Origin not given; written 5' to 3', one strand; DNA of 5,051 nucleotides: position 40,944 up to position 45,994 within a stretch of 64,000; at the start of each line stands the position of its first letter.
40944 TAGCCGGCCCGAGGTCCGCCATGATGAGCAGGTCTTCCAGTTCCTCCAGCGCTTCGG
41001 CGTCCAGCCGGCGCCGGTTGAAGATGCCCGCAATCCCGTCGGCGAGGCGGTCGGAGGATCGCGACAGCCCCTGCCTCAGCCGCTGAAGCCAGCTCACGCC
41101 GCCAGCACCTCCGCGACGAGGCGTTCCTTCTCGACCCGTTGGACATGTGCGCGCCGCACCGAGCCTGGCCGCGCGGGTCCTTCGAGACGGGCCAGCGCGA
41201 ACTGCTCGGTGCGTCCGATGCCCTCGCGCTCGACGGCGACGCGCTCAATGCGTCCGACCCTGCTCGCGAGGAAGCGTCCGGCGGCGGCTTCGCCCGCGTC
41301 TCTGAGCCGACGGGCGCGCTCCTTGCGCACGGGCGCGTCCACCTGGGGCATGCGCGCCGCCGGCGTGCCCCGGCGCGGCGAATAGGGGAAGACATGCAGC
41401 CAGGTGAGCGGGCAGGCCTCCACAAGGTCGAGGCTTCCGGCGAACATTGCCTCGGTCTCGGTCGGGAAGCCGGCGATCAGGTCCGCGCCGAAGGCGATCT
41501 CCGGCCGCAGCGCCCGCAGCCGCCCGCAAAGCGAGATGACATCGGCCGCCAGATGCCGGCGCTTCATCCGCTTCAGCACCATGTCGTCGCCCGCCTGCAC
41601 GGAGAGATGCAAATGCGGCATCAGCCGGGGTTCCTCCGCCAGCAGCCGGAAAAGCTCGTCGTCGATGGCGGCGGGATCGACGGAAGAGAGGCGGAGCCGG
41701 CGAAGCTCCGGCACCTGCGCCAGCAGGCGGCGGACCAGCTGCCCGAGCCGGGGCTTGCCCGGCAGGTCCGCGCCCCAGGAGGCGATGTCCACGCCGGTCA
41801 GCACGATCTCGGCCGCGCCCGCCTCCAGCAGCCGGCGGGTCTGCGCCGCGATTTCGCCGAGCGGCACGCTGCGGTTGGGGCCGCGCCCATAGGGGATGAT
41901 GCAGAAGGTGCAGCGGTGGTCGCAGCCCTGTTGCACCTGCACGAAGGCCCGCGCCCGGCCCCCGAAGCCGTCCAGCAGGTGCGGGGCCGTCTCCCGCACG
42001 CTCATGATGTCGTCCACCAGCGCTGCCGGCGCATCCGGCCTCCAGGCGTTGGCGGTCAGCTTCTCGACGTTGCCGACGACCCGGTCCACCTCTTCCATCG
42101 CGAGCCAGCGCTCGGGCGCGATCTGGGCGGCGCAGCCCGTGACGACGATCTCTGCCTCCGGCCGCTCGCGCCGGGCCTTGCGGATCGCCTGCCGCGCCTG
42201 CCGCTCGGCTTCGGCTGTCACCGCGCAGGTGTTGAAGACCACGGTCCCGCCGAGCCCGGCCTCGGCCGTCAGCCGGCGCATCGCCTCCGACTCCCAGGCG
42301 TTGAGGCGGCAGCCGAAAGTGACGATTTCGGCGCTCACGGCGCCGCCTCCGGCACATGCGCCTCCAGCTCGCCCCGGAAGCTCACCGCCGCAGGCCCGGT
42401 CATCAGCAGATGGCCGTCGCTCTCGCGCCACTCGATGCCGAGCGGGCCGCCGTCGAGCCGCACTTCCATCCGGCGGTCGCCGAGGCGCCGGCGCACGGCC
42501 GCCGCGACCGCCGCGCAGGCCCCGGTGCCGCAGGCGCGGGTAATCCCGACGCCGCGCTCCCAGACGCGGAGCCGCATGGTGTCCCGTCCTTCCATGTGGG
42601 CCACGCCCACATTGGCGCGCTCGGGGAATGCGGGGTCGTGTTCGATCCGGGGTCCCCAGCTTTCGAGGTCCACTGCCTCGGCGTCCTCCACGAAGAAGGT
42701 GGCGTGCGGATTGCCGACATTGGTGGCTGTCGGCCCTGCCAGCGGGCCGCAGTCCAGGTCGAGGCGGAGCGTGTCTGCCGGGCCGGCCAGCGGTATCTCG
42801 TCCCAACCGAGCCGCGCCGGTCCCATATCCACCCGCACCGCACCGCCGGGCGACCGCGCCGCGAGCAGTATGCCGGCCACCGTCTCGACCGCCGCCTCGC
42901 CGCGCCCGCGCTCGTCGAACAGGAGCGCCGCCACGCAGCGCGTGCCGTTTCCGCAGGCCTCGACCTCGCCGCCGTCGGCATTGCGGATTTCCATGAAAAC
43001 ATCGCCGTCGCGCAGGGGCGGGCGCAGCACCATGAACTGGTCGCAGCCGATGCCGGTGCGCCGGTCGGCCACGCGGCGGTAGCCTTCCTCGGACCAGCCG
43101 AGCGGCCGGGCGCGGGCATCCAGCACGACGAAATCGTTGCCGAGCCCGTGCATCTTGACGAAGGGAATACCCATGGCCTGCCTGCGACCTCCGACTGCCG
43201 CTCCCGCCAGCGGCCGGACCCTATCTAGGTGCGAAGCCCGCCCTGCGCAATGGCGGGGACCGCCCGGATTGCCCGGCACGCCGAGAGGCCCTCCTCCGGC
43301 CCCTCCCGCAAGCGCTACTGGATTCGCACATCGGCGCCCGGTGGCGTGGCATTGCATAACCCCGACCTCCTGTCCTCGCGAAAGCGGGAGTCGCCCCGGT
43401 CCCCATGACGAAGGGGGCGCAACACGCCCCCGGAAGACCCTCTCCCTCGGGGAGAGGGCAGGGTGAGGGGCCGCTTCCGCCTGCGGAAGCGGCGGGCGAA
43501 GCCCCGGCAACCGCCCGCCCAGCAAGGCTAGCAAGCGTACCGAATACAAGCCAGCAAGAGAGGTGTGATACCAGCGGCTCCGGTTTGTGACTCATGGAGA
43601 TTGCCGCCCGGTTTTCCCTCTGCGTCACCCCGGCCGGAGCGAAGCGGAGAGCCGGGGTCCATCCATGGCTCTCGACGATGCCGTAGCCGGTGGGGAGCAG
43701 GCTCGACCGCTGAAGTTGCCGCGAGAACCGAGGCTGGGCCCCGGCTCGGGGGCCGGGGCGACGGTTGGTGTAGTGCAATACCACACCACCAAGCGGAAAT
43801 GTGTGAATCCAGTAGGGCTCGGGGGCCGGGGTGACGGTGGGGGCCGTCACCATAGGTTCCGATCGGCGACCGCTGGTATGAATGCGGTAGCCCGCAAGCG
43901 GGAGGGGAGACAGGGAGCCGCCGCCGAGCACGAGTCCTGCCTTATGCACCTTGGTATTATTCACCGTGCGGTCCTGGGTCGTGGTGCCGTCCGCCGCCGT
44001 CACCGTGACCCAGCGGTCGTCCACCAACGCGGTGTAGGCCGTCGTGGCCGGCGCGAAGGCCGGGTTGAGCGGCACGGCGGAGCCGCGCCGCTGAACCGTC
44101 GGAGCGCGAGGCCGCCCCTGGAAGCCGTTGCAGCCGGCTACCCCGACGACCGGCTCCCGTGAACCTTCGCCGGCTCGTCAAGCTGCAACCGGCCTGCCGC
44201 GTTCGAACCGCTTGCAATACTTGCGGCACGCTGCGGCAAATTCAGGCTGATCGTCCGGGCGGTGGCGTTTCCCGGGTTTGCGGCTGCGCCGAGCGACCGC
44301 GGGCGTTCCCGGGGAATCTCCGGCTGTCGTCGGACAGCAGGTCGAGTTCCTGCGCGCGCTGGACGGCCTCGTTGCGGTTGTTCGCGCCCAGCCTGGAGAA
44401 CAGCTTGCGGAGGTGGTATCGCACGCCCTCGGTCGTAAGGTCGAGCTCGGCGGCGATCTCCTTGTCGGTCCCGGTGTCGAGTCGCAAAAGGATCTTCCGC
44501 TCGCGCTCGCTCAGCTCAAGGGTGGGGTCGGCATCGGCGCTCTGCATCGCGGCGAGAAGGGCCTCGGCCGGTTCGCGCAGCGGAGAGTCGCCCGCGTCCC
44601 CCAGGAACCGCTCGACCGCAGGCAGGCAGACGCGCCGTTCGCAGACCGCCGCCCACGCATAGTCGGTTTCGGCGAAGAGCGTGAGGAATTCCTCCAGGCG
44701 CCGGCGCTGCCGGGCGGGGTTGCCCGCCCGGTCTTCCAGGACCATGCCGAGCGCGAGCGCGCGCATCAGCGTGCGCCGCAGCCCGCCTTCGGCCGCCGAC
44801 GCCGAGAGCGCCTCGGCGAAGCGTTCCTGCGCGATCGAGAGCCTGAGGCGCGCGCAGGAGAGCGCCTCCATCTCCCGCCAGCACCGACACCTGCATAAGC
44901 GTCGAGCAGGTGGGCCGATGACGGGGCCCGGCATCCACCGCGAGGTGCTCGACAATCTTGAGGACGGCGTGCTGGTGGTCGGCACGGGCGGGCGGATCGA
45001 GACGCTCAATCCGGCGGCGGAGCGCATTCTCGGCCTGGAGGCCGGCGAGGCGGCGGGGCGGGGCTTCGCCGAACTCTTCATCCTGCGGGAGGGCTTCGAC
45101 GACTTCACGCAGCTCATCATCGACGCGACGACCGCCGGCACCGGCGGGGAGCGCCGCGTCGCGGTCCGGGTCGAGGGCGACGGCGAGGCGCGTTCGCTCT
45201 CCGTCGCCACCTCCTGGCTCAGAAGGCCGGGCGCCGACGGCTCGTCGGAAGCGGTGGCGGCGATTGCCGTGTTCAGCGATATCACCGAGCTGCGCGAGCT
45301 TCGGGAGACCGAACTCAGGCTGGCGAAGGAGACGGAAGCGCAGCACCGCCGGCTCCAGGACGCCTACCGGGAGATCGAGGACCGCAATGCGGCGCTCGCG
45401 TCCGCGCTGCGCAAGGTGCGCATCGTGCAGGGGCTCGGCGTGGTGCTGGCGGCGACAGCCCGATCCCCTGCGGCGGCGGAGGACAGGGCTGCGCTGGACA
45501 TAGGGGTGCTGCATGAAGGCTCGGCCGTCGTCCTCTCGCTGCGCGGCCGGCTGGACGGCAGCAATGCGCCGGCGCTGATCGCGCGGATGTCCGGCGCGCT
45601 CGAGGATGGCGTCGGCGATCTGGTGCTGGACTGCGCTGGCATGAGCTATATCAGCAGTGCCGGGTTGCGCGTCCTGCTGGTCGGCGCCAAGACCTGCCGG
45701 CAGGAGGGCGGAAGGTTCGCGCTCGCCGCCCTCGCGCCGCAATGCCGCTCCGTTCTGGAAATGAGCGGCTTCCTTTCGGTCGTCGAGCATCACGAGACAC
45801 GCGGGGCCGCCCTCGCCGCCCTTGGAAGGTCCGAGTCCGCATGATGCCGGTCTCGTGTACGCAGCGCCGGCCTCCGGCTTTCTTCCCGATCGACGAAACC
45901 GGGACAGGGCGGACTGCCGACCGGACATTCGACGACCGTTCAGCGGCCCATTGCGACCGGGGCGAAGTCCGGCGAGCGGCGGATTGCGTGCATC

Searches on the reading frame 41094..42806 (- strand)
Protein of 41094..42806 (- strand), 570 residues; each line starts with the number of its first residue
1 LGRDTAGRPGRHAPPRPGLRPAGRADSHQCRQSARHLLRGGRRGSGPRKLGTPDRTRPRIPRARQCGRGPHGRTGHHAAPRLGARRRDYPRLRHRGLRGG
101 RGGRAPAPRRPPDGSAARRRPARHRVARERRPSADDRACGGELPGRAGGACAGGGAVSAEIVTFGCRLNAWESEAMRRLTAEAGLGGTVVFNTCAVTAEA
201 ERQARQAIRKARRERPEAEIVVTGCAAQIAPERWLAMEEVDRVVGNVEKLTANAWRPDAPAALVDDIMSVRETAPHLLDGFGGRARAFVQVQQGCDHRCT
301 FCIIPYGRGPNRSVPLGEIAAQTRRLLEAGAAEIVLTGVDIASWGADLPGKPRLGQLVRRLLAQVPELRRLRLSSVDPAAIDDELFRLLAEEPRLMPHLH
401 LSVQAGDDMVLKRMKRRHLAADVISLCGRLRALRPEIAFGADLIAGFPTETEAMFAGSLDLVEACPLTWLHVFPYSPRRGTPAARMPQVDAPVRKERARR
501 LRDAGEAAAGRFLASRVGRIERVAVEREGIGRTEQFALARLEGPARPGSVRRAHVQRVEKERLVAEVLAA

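Call 33: search_protein_families(library=pfam, proteins=[window:41094-42806:-], max_evalue=0.001)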
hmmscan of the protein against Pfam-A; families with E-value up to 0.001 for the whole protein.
window:41094-42806:- (570 aa): 2 families
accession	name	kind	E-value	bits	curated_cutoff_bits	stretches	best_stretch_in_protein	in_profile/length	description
PF04055.27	Radical_SAM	-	2.8e-21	76.8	29.5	1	290-461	2-165/166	Radical SAM superfamily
PF00919.26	UPF0004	-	2.9e-16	59.7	27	1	160-245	3-98/98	Uncharacterized protein family UPF0004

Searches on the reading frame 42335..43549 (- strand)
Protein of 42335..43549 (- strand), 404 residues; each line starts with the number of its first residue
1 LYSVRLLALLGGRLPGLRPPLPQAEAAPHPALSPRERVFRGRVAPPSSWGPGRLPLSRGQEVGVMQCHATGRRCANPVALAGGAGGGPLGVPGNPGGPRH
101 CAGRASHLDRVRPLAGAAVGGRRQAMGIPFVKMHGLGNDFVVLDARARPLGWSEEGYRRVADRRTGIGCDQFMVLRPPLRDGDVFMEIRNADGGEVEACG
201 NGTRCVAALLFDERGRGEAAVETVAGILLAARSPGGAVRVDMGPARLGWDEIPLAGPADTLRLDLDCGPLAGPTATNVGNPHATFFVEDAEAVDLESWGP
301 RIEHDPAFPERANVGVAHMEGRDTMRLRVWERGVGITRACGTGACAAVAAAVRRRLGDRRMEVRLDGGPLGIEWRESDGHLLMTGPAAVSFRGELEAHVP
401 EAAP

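Call 33: search_protein_families(library=pfam, proteins=[window:42335-43549:-], max_evalue=0.001)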
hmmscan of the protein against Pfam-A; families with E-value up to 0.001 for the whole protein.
window:42335-43549:- (404 aa): 1 family
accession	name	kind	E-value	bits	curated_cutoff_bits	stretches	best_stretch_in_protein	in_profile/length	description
PF01678.24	DAP_epimerase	-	2e-53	180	34.7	2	275-387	2-118/121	Diaminopimelate epimerase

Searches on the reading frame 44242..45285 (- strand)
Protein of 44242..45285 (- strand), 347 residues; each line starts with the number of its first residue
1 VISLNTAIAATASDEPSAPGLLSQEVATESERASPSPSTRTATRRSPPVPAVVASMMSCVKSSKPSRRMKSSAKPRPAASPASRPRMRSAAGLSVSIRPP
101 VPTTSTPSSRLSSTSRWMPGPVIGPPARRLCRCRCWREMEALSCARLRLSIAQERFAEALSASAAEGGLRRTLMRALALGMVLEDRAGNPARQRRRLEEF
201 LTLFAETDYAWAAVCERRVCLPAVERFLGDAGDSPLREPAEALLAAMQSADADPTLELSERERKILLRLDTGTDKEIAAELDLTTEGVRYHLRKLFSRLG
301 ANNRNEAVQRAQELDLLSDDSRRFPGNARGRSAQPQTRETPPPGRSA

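Call 33: search_protein_families(library=pfam, proteins=[window:44242-45285:-], max_evalue=0.001)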
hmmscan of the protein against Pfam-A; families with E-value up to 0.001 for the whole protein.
window:44242-45285:- (347 aa): 1 family
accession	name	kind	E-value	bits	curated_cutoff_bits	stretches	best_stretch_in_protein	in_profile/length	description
PF00196.25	GerE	-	2e-10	40.6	23.5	1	258-311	3-57/57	Bacterial regulatory proteins, luxR family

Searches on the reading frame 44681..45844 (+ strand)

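Call 33: search_protein_families(library=pfam, proteins=[window:44681-45844:+], max_evalue=0.001)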
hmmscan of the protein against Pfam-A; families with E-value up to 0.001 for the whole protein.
window:44681-45844:+ (387 aa): 6 families
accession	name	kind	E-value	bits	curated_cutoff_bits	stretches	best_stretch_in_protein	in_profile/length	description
PF01740.26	STAS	-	1.4e-16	60.6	22.6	1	279-374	7-103/106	STAS domain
PF13466.11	STAS_2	-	5.8e-15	55.7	29.2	1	285-364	1-79/80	STAS domain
PF08448.16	PAS_4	-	5.5e-08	33.5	23.1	1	90-206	1-110/110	PAS fold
PF13188.13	PAS_8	-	2.9e-07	30.6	21.8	1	87-137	4-55/65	PAS domain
PF00989.32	PAS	-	1.7e-06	28.4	22.6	1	87-181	4-97/113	PAS fold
PF13426.13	PAS_9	-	7.3e-05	23.4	27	1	95-203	2-103/103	PAS domain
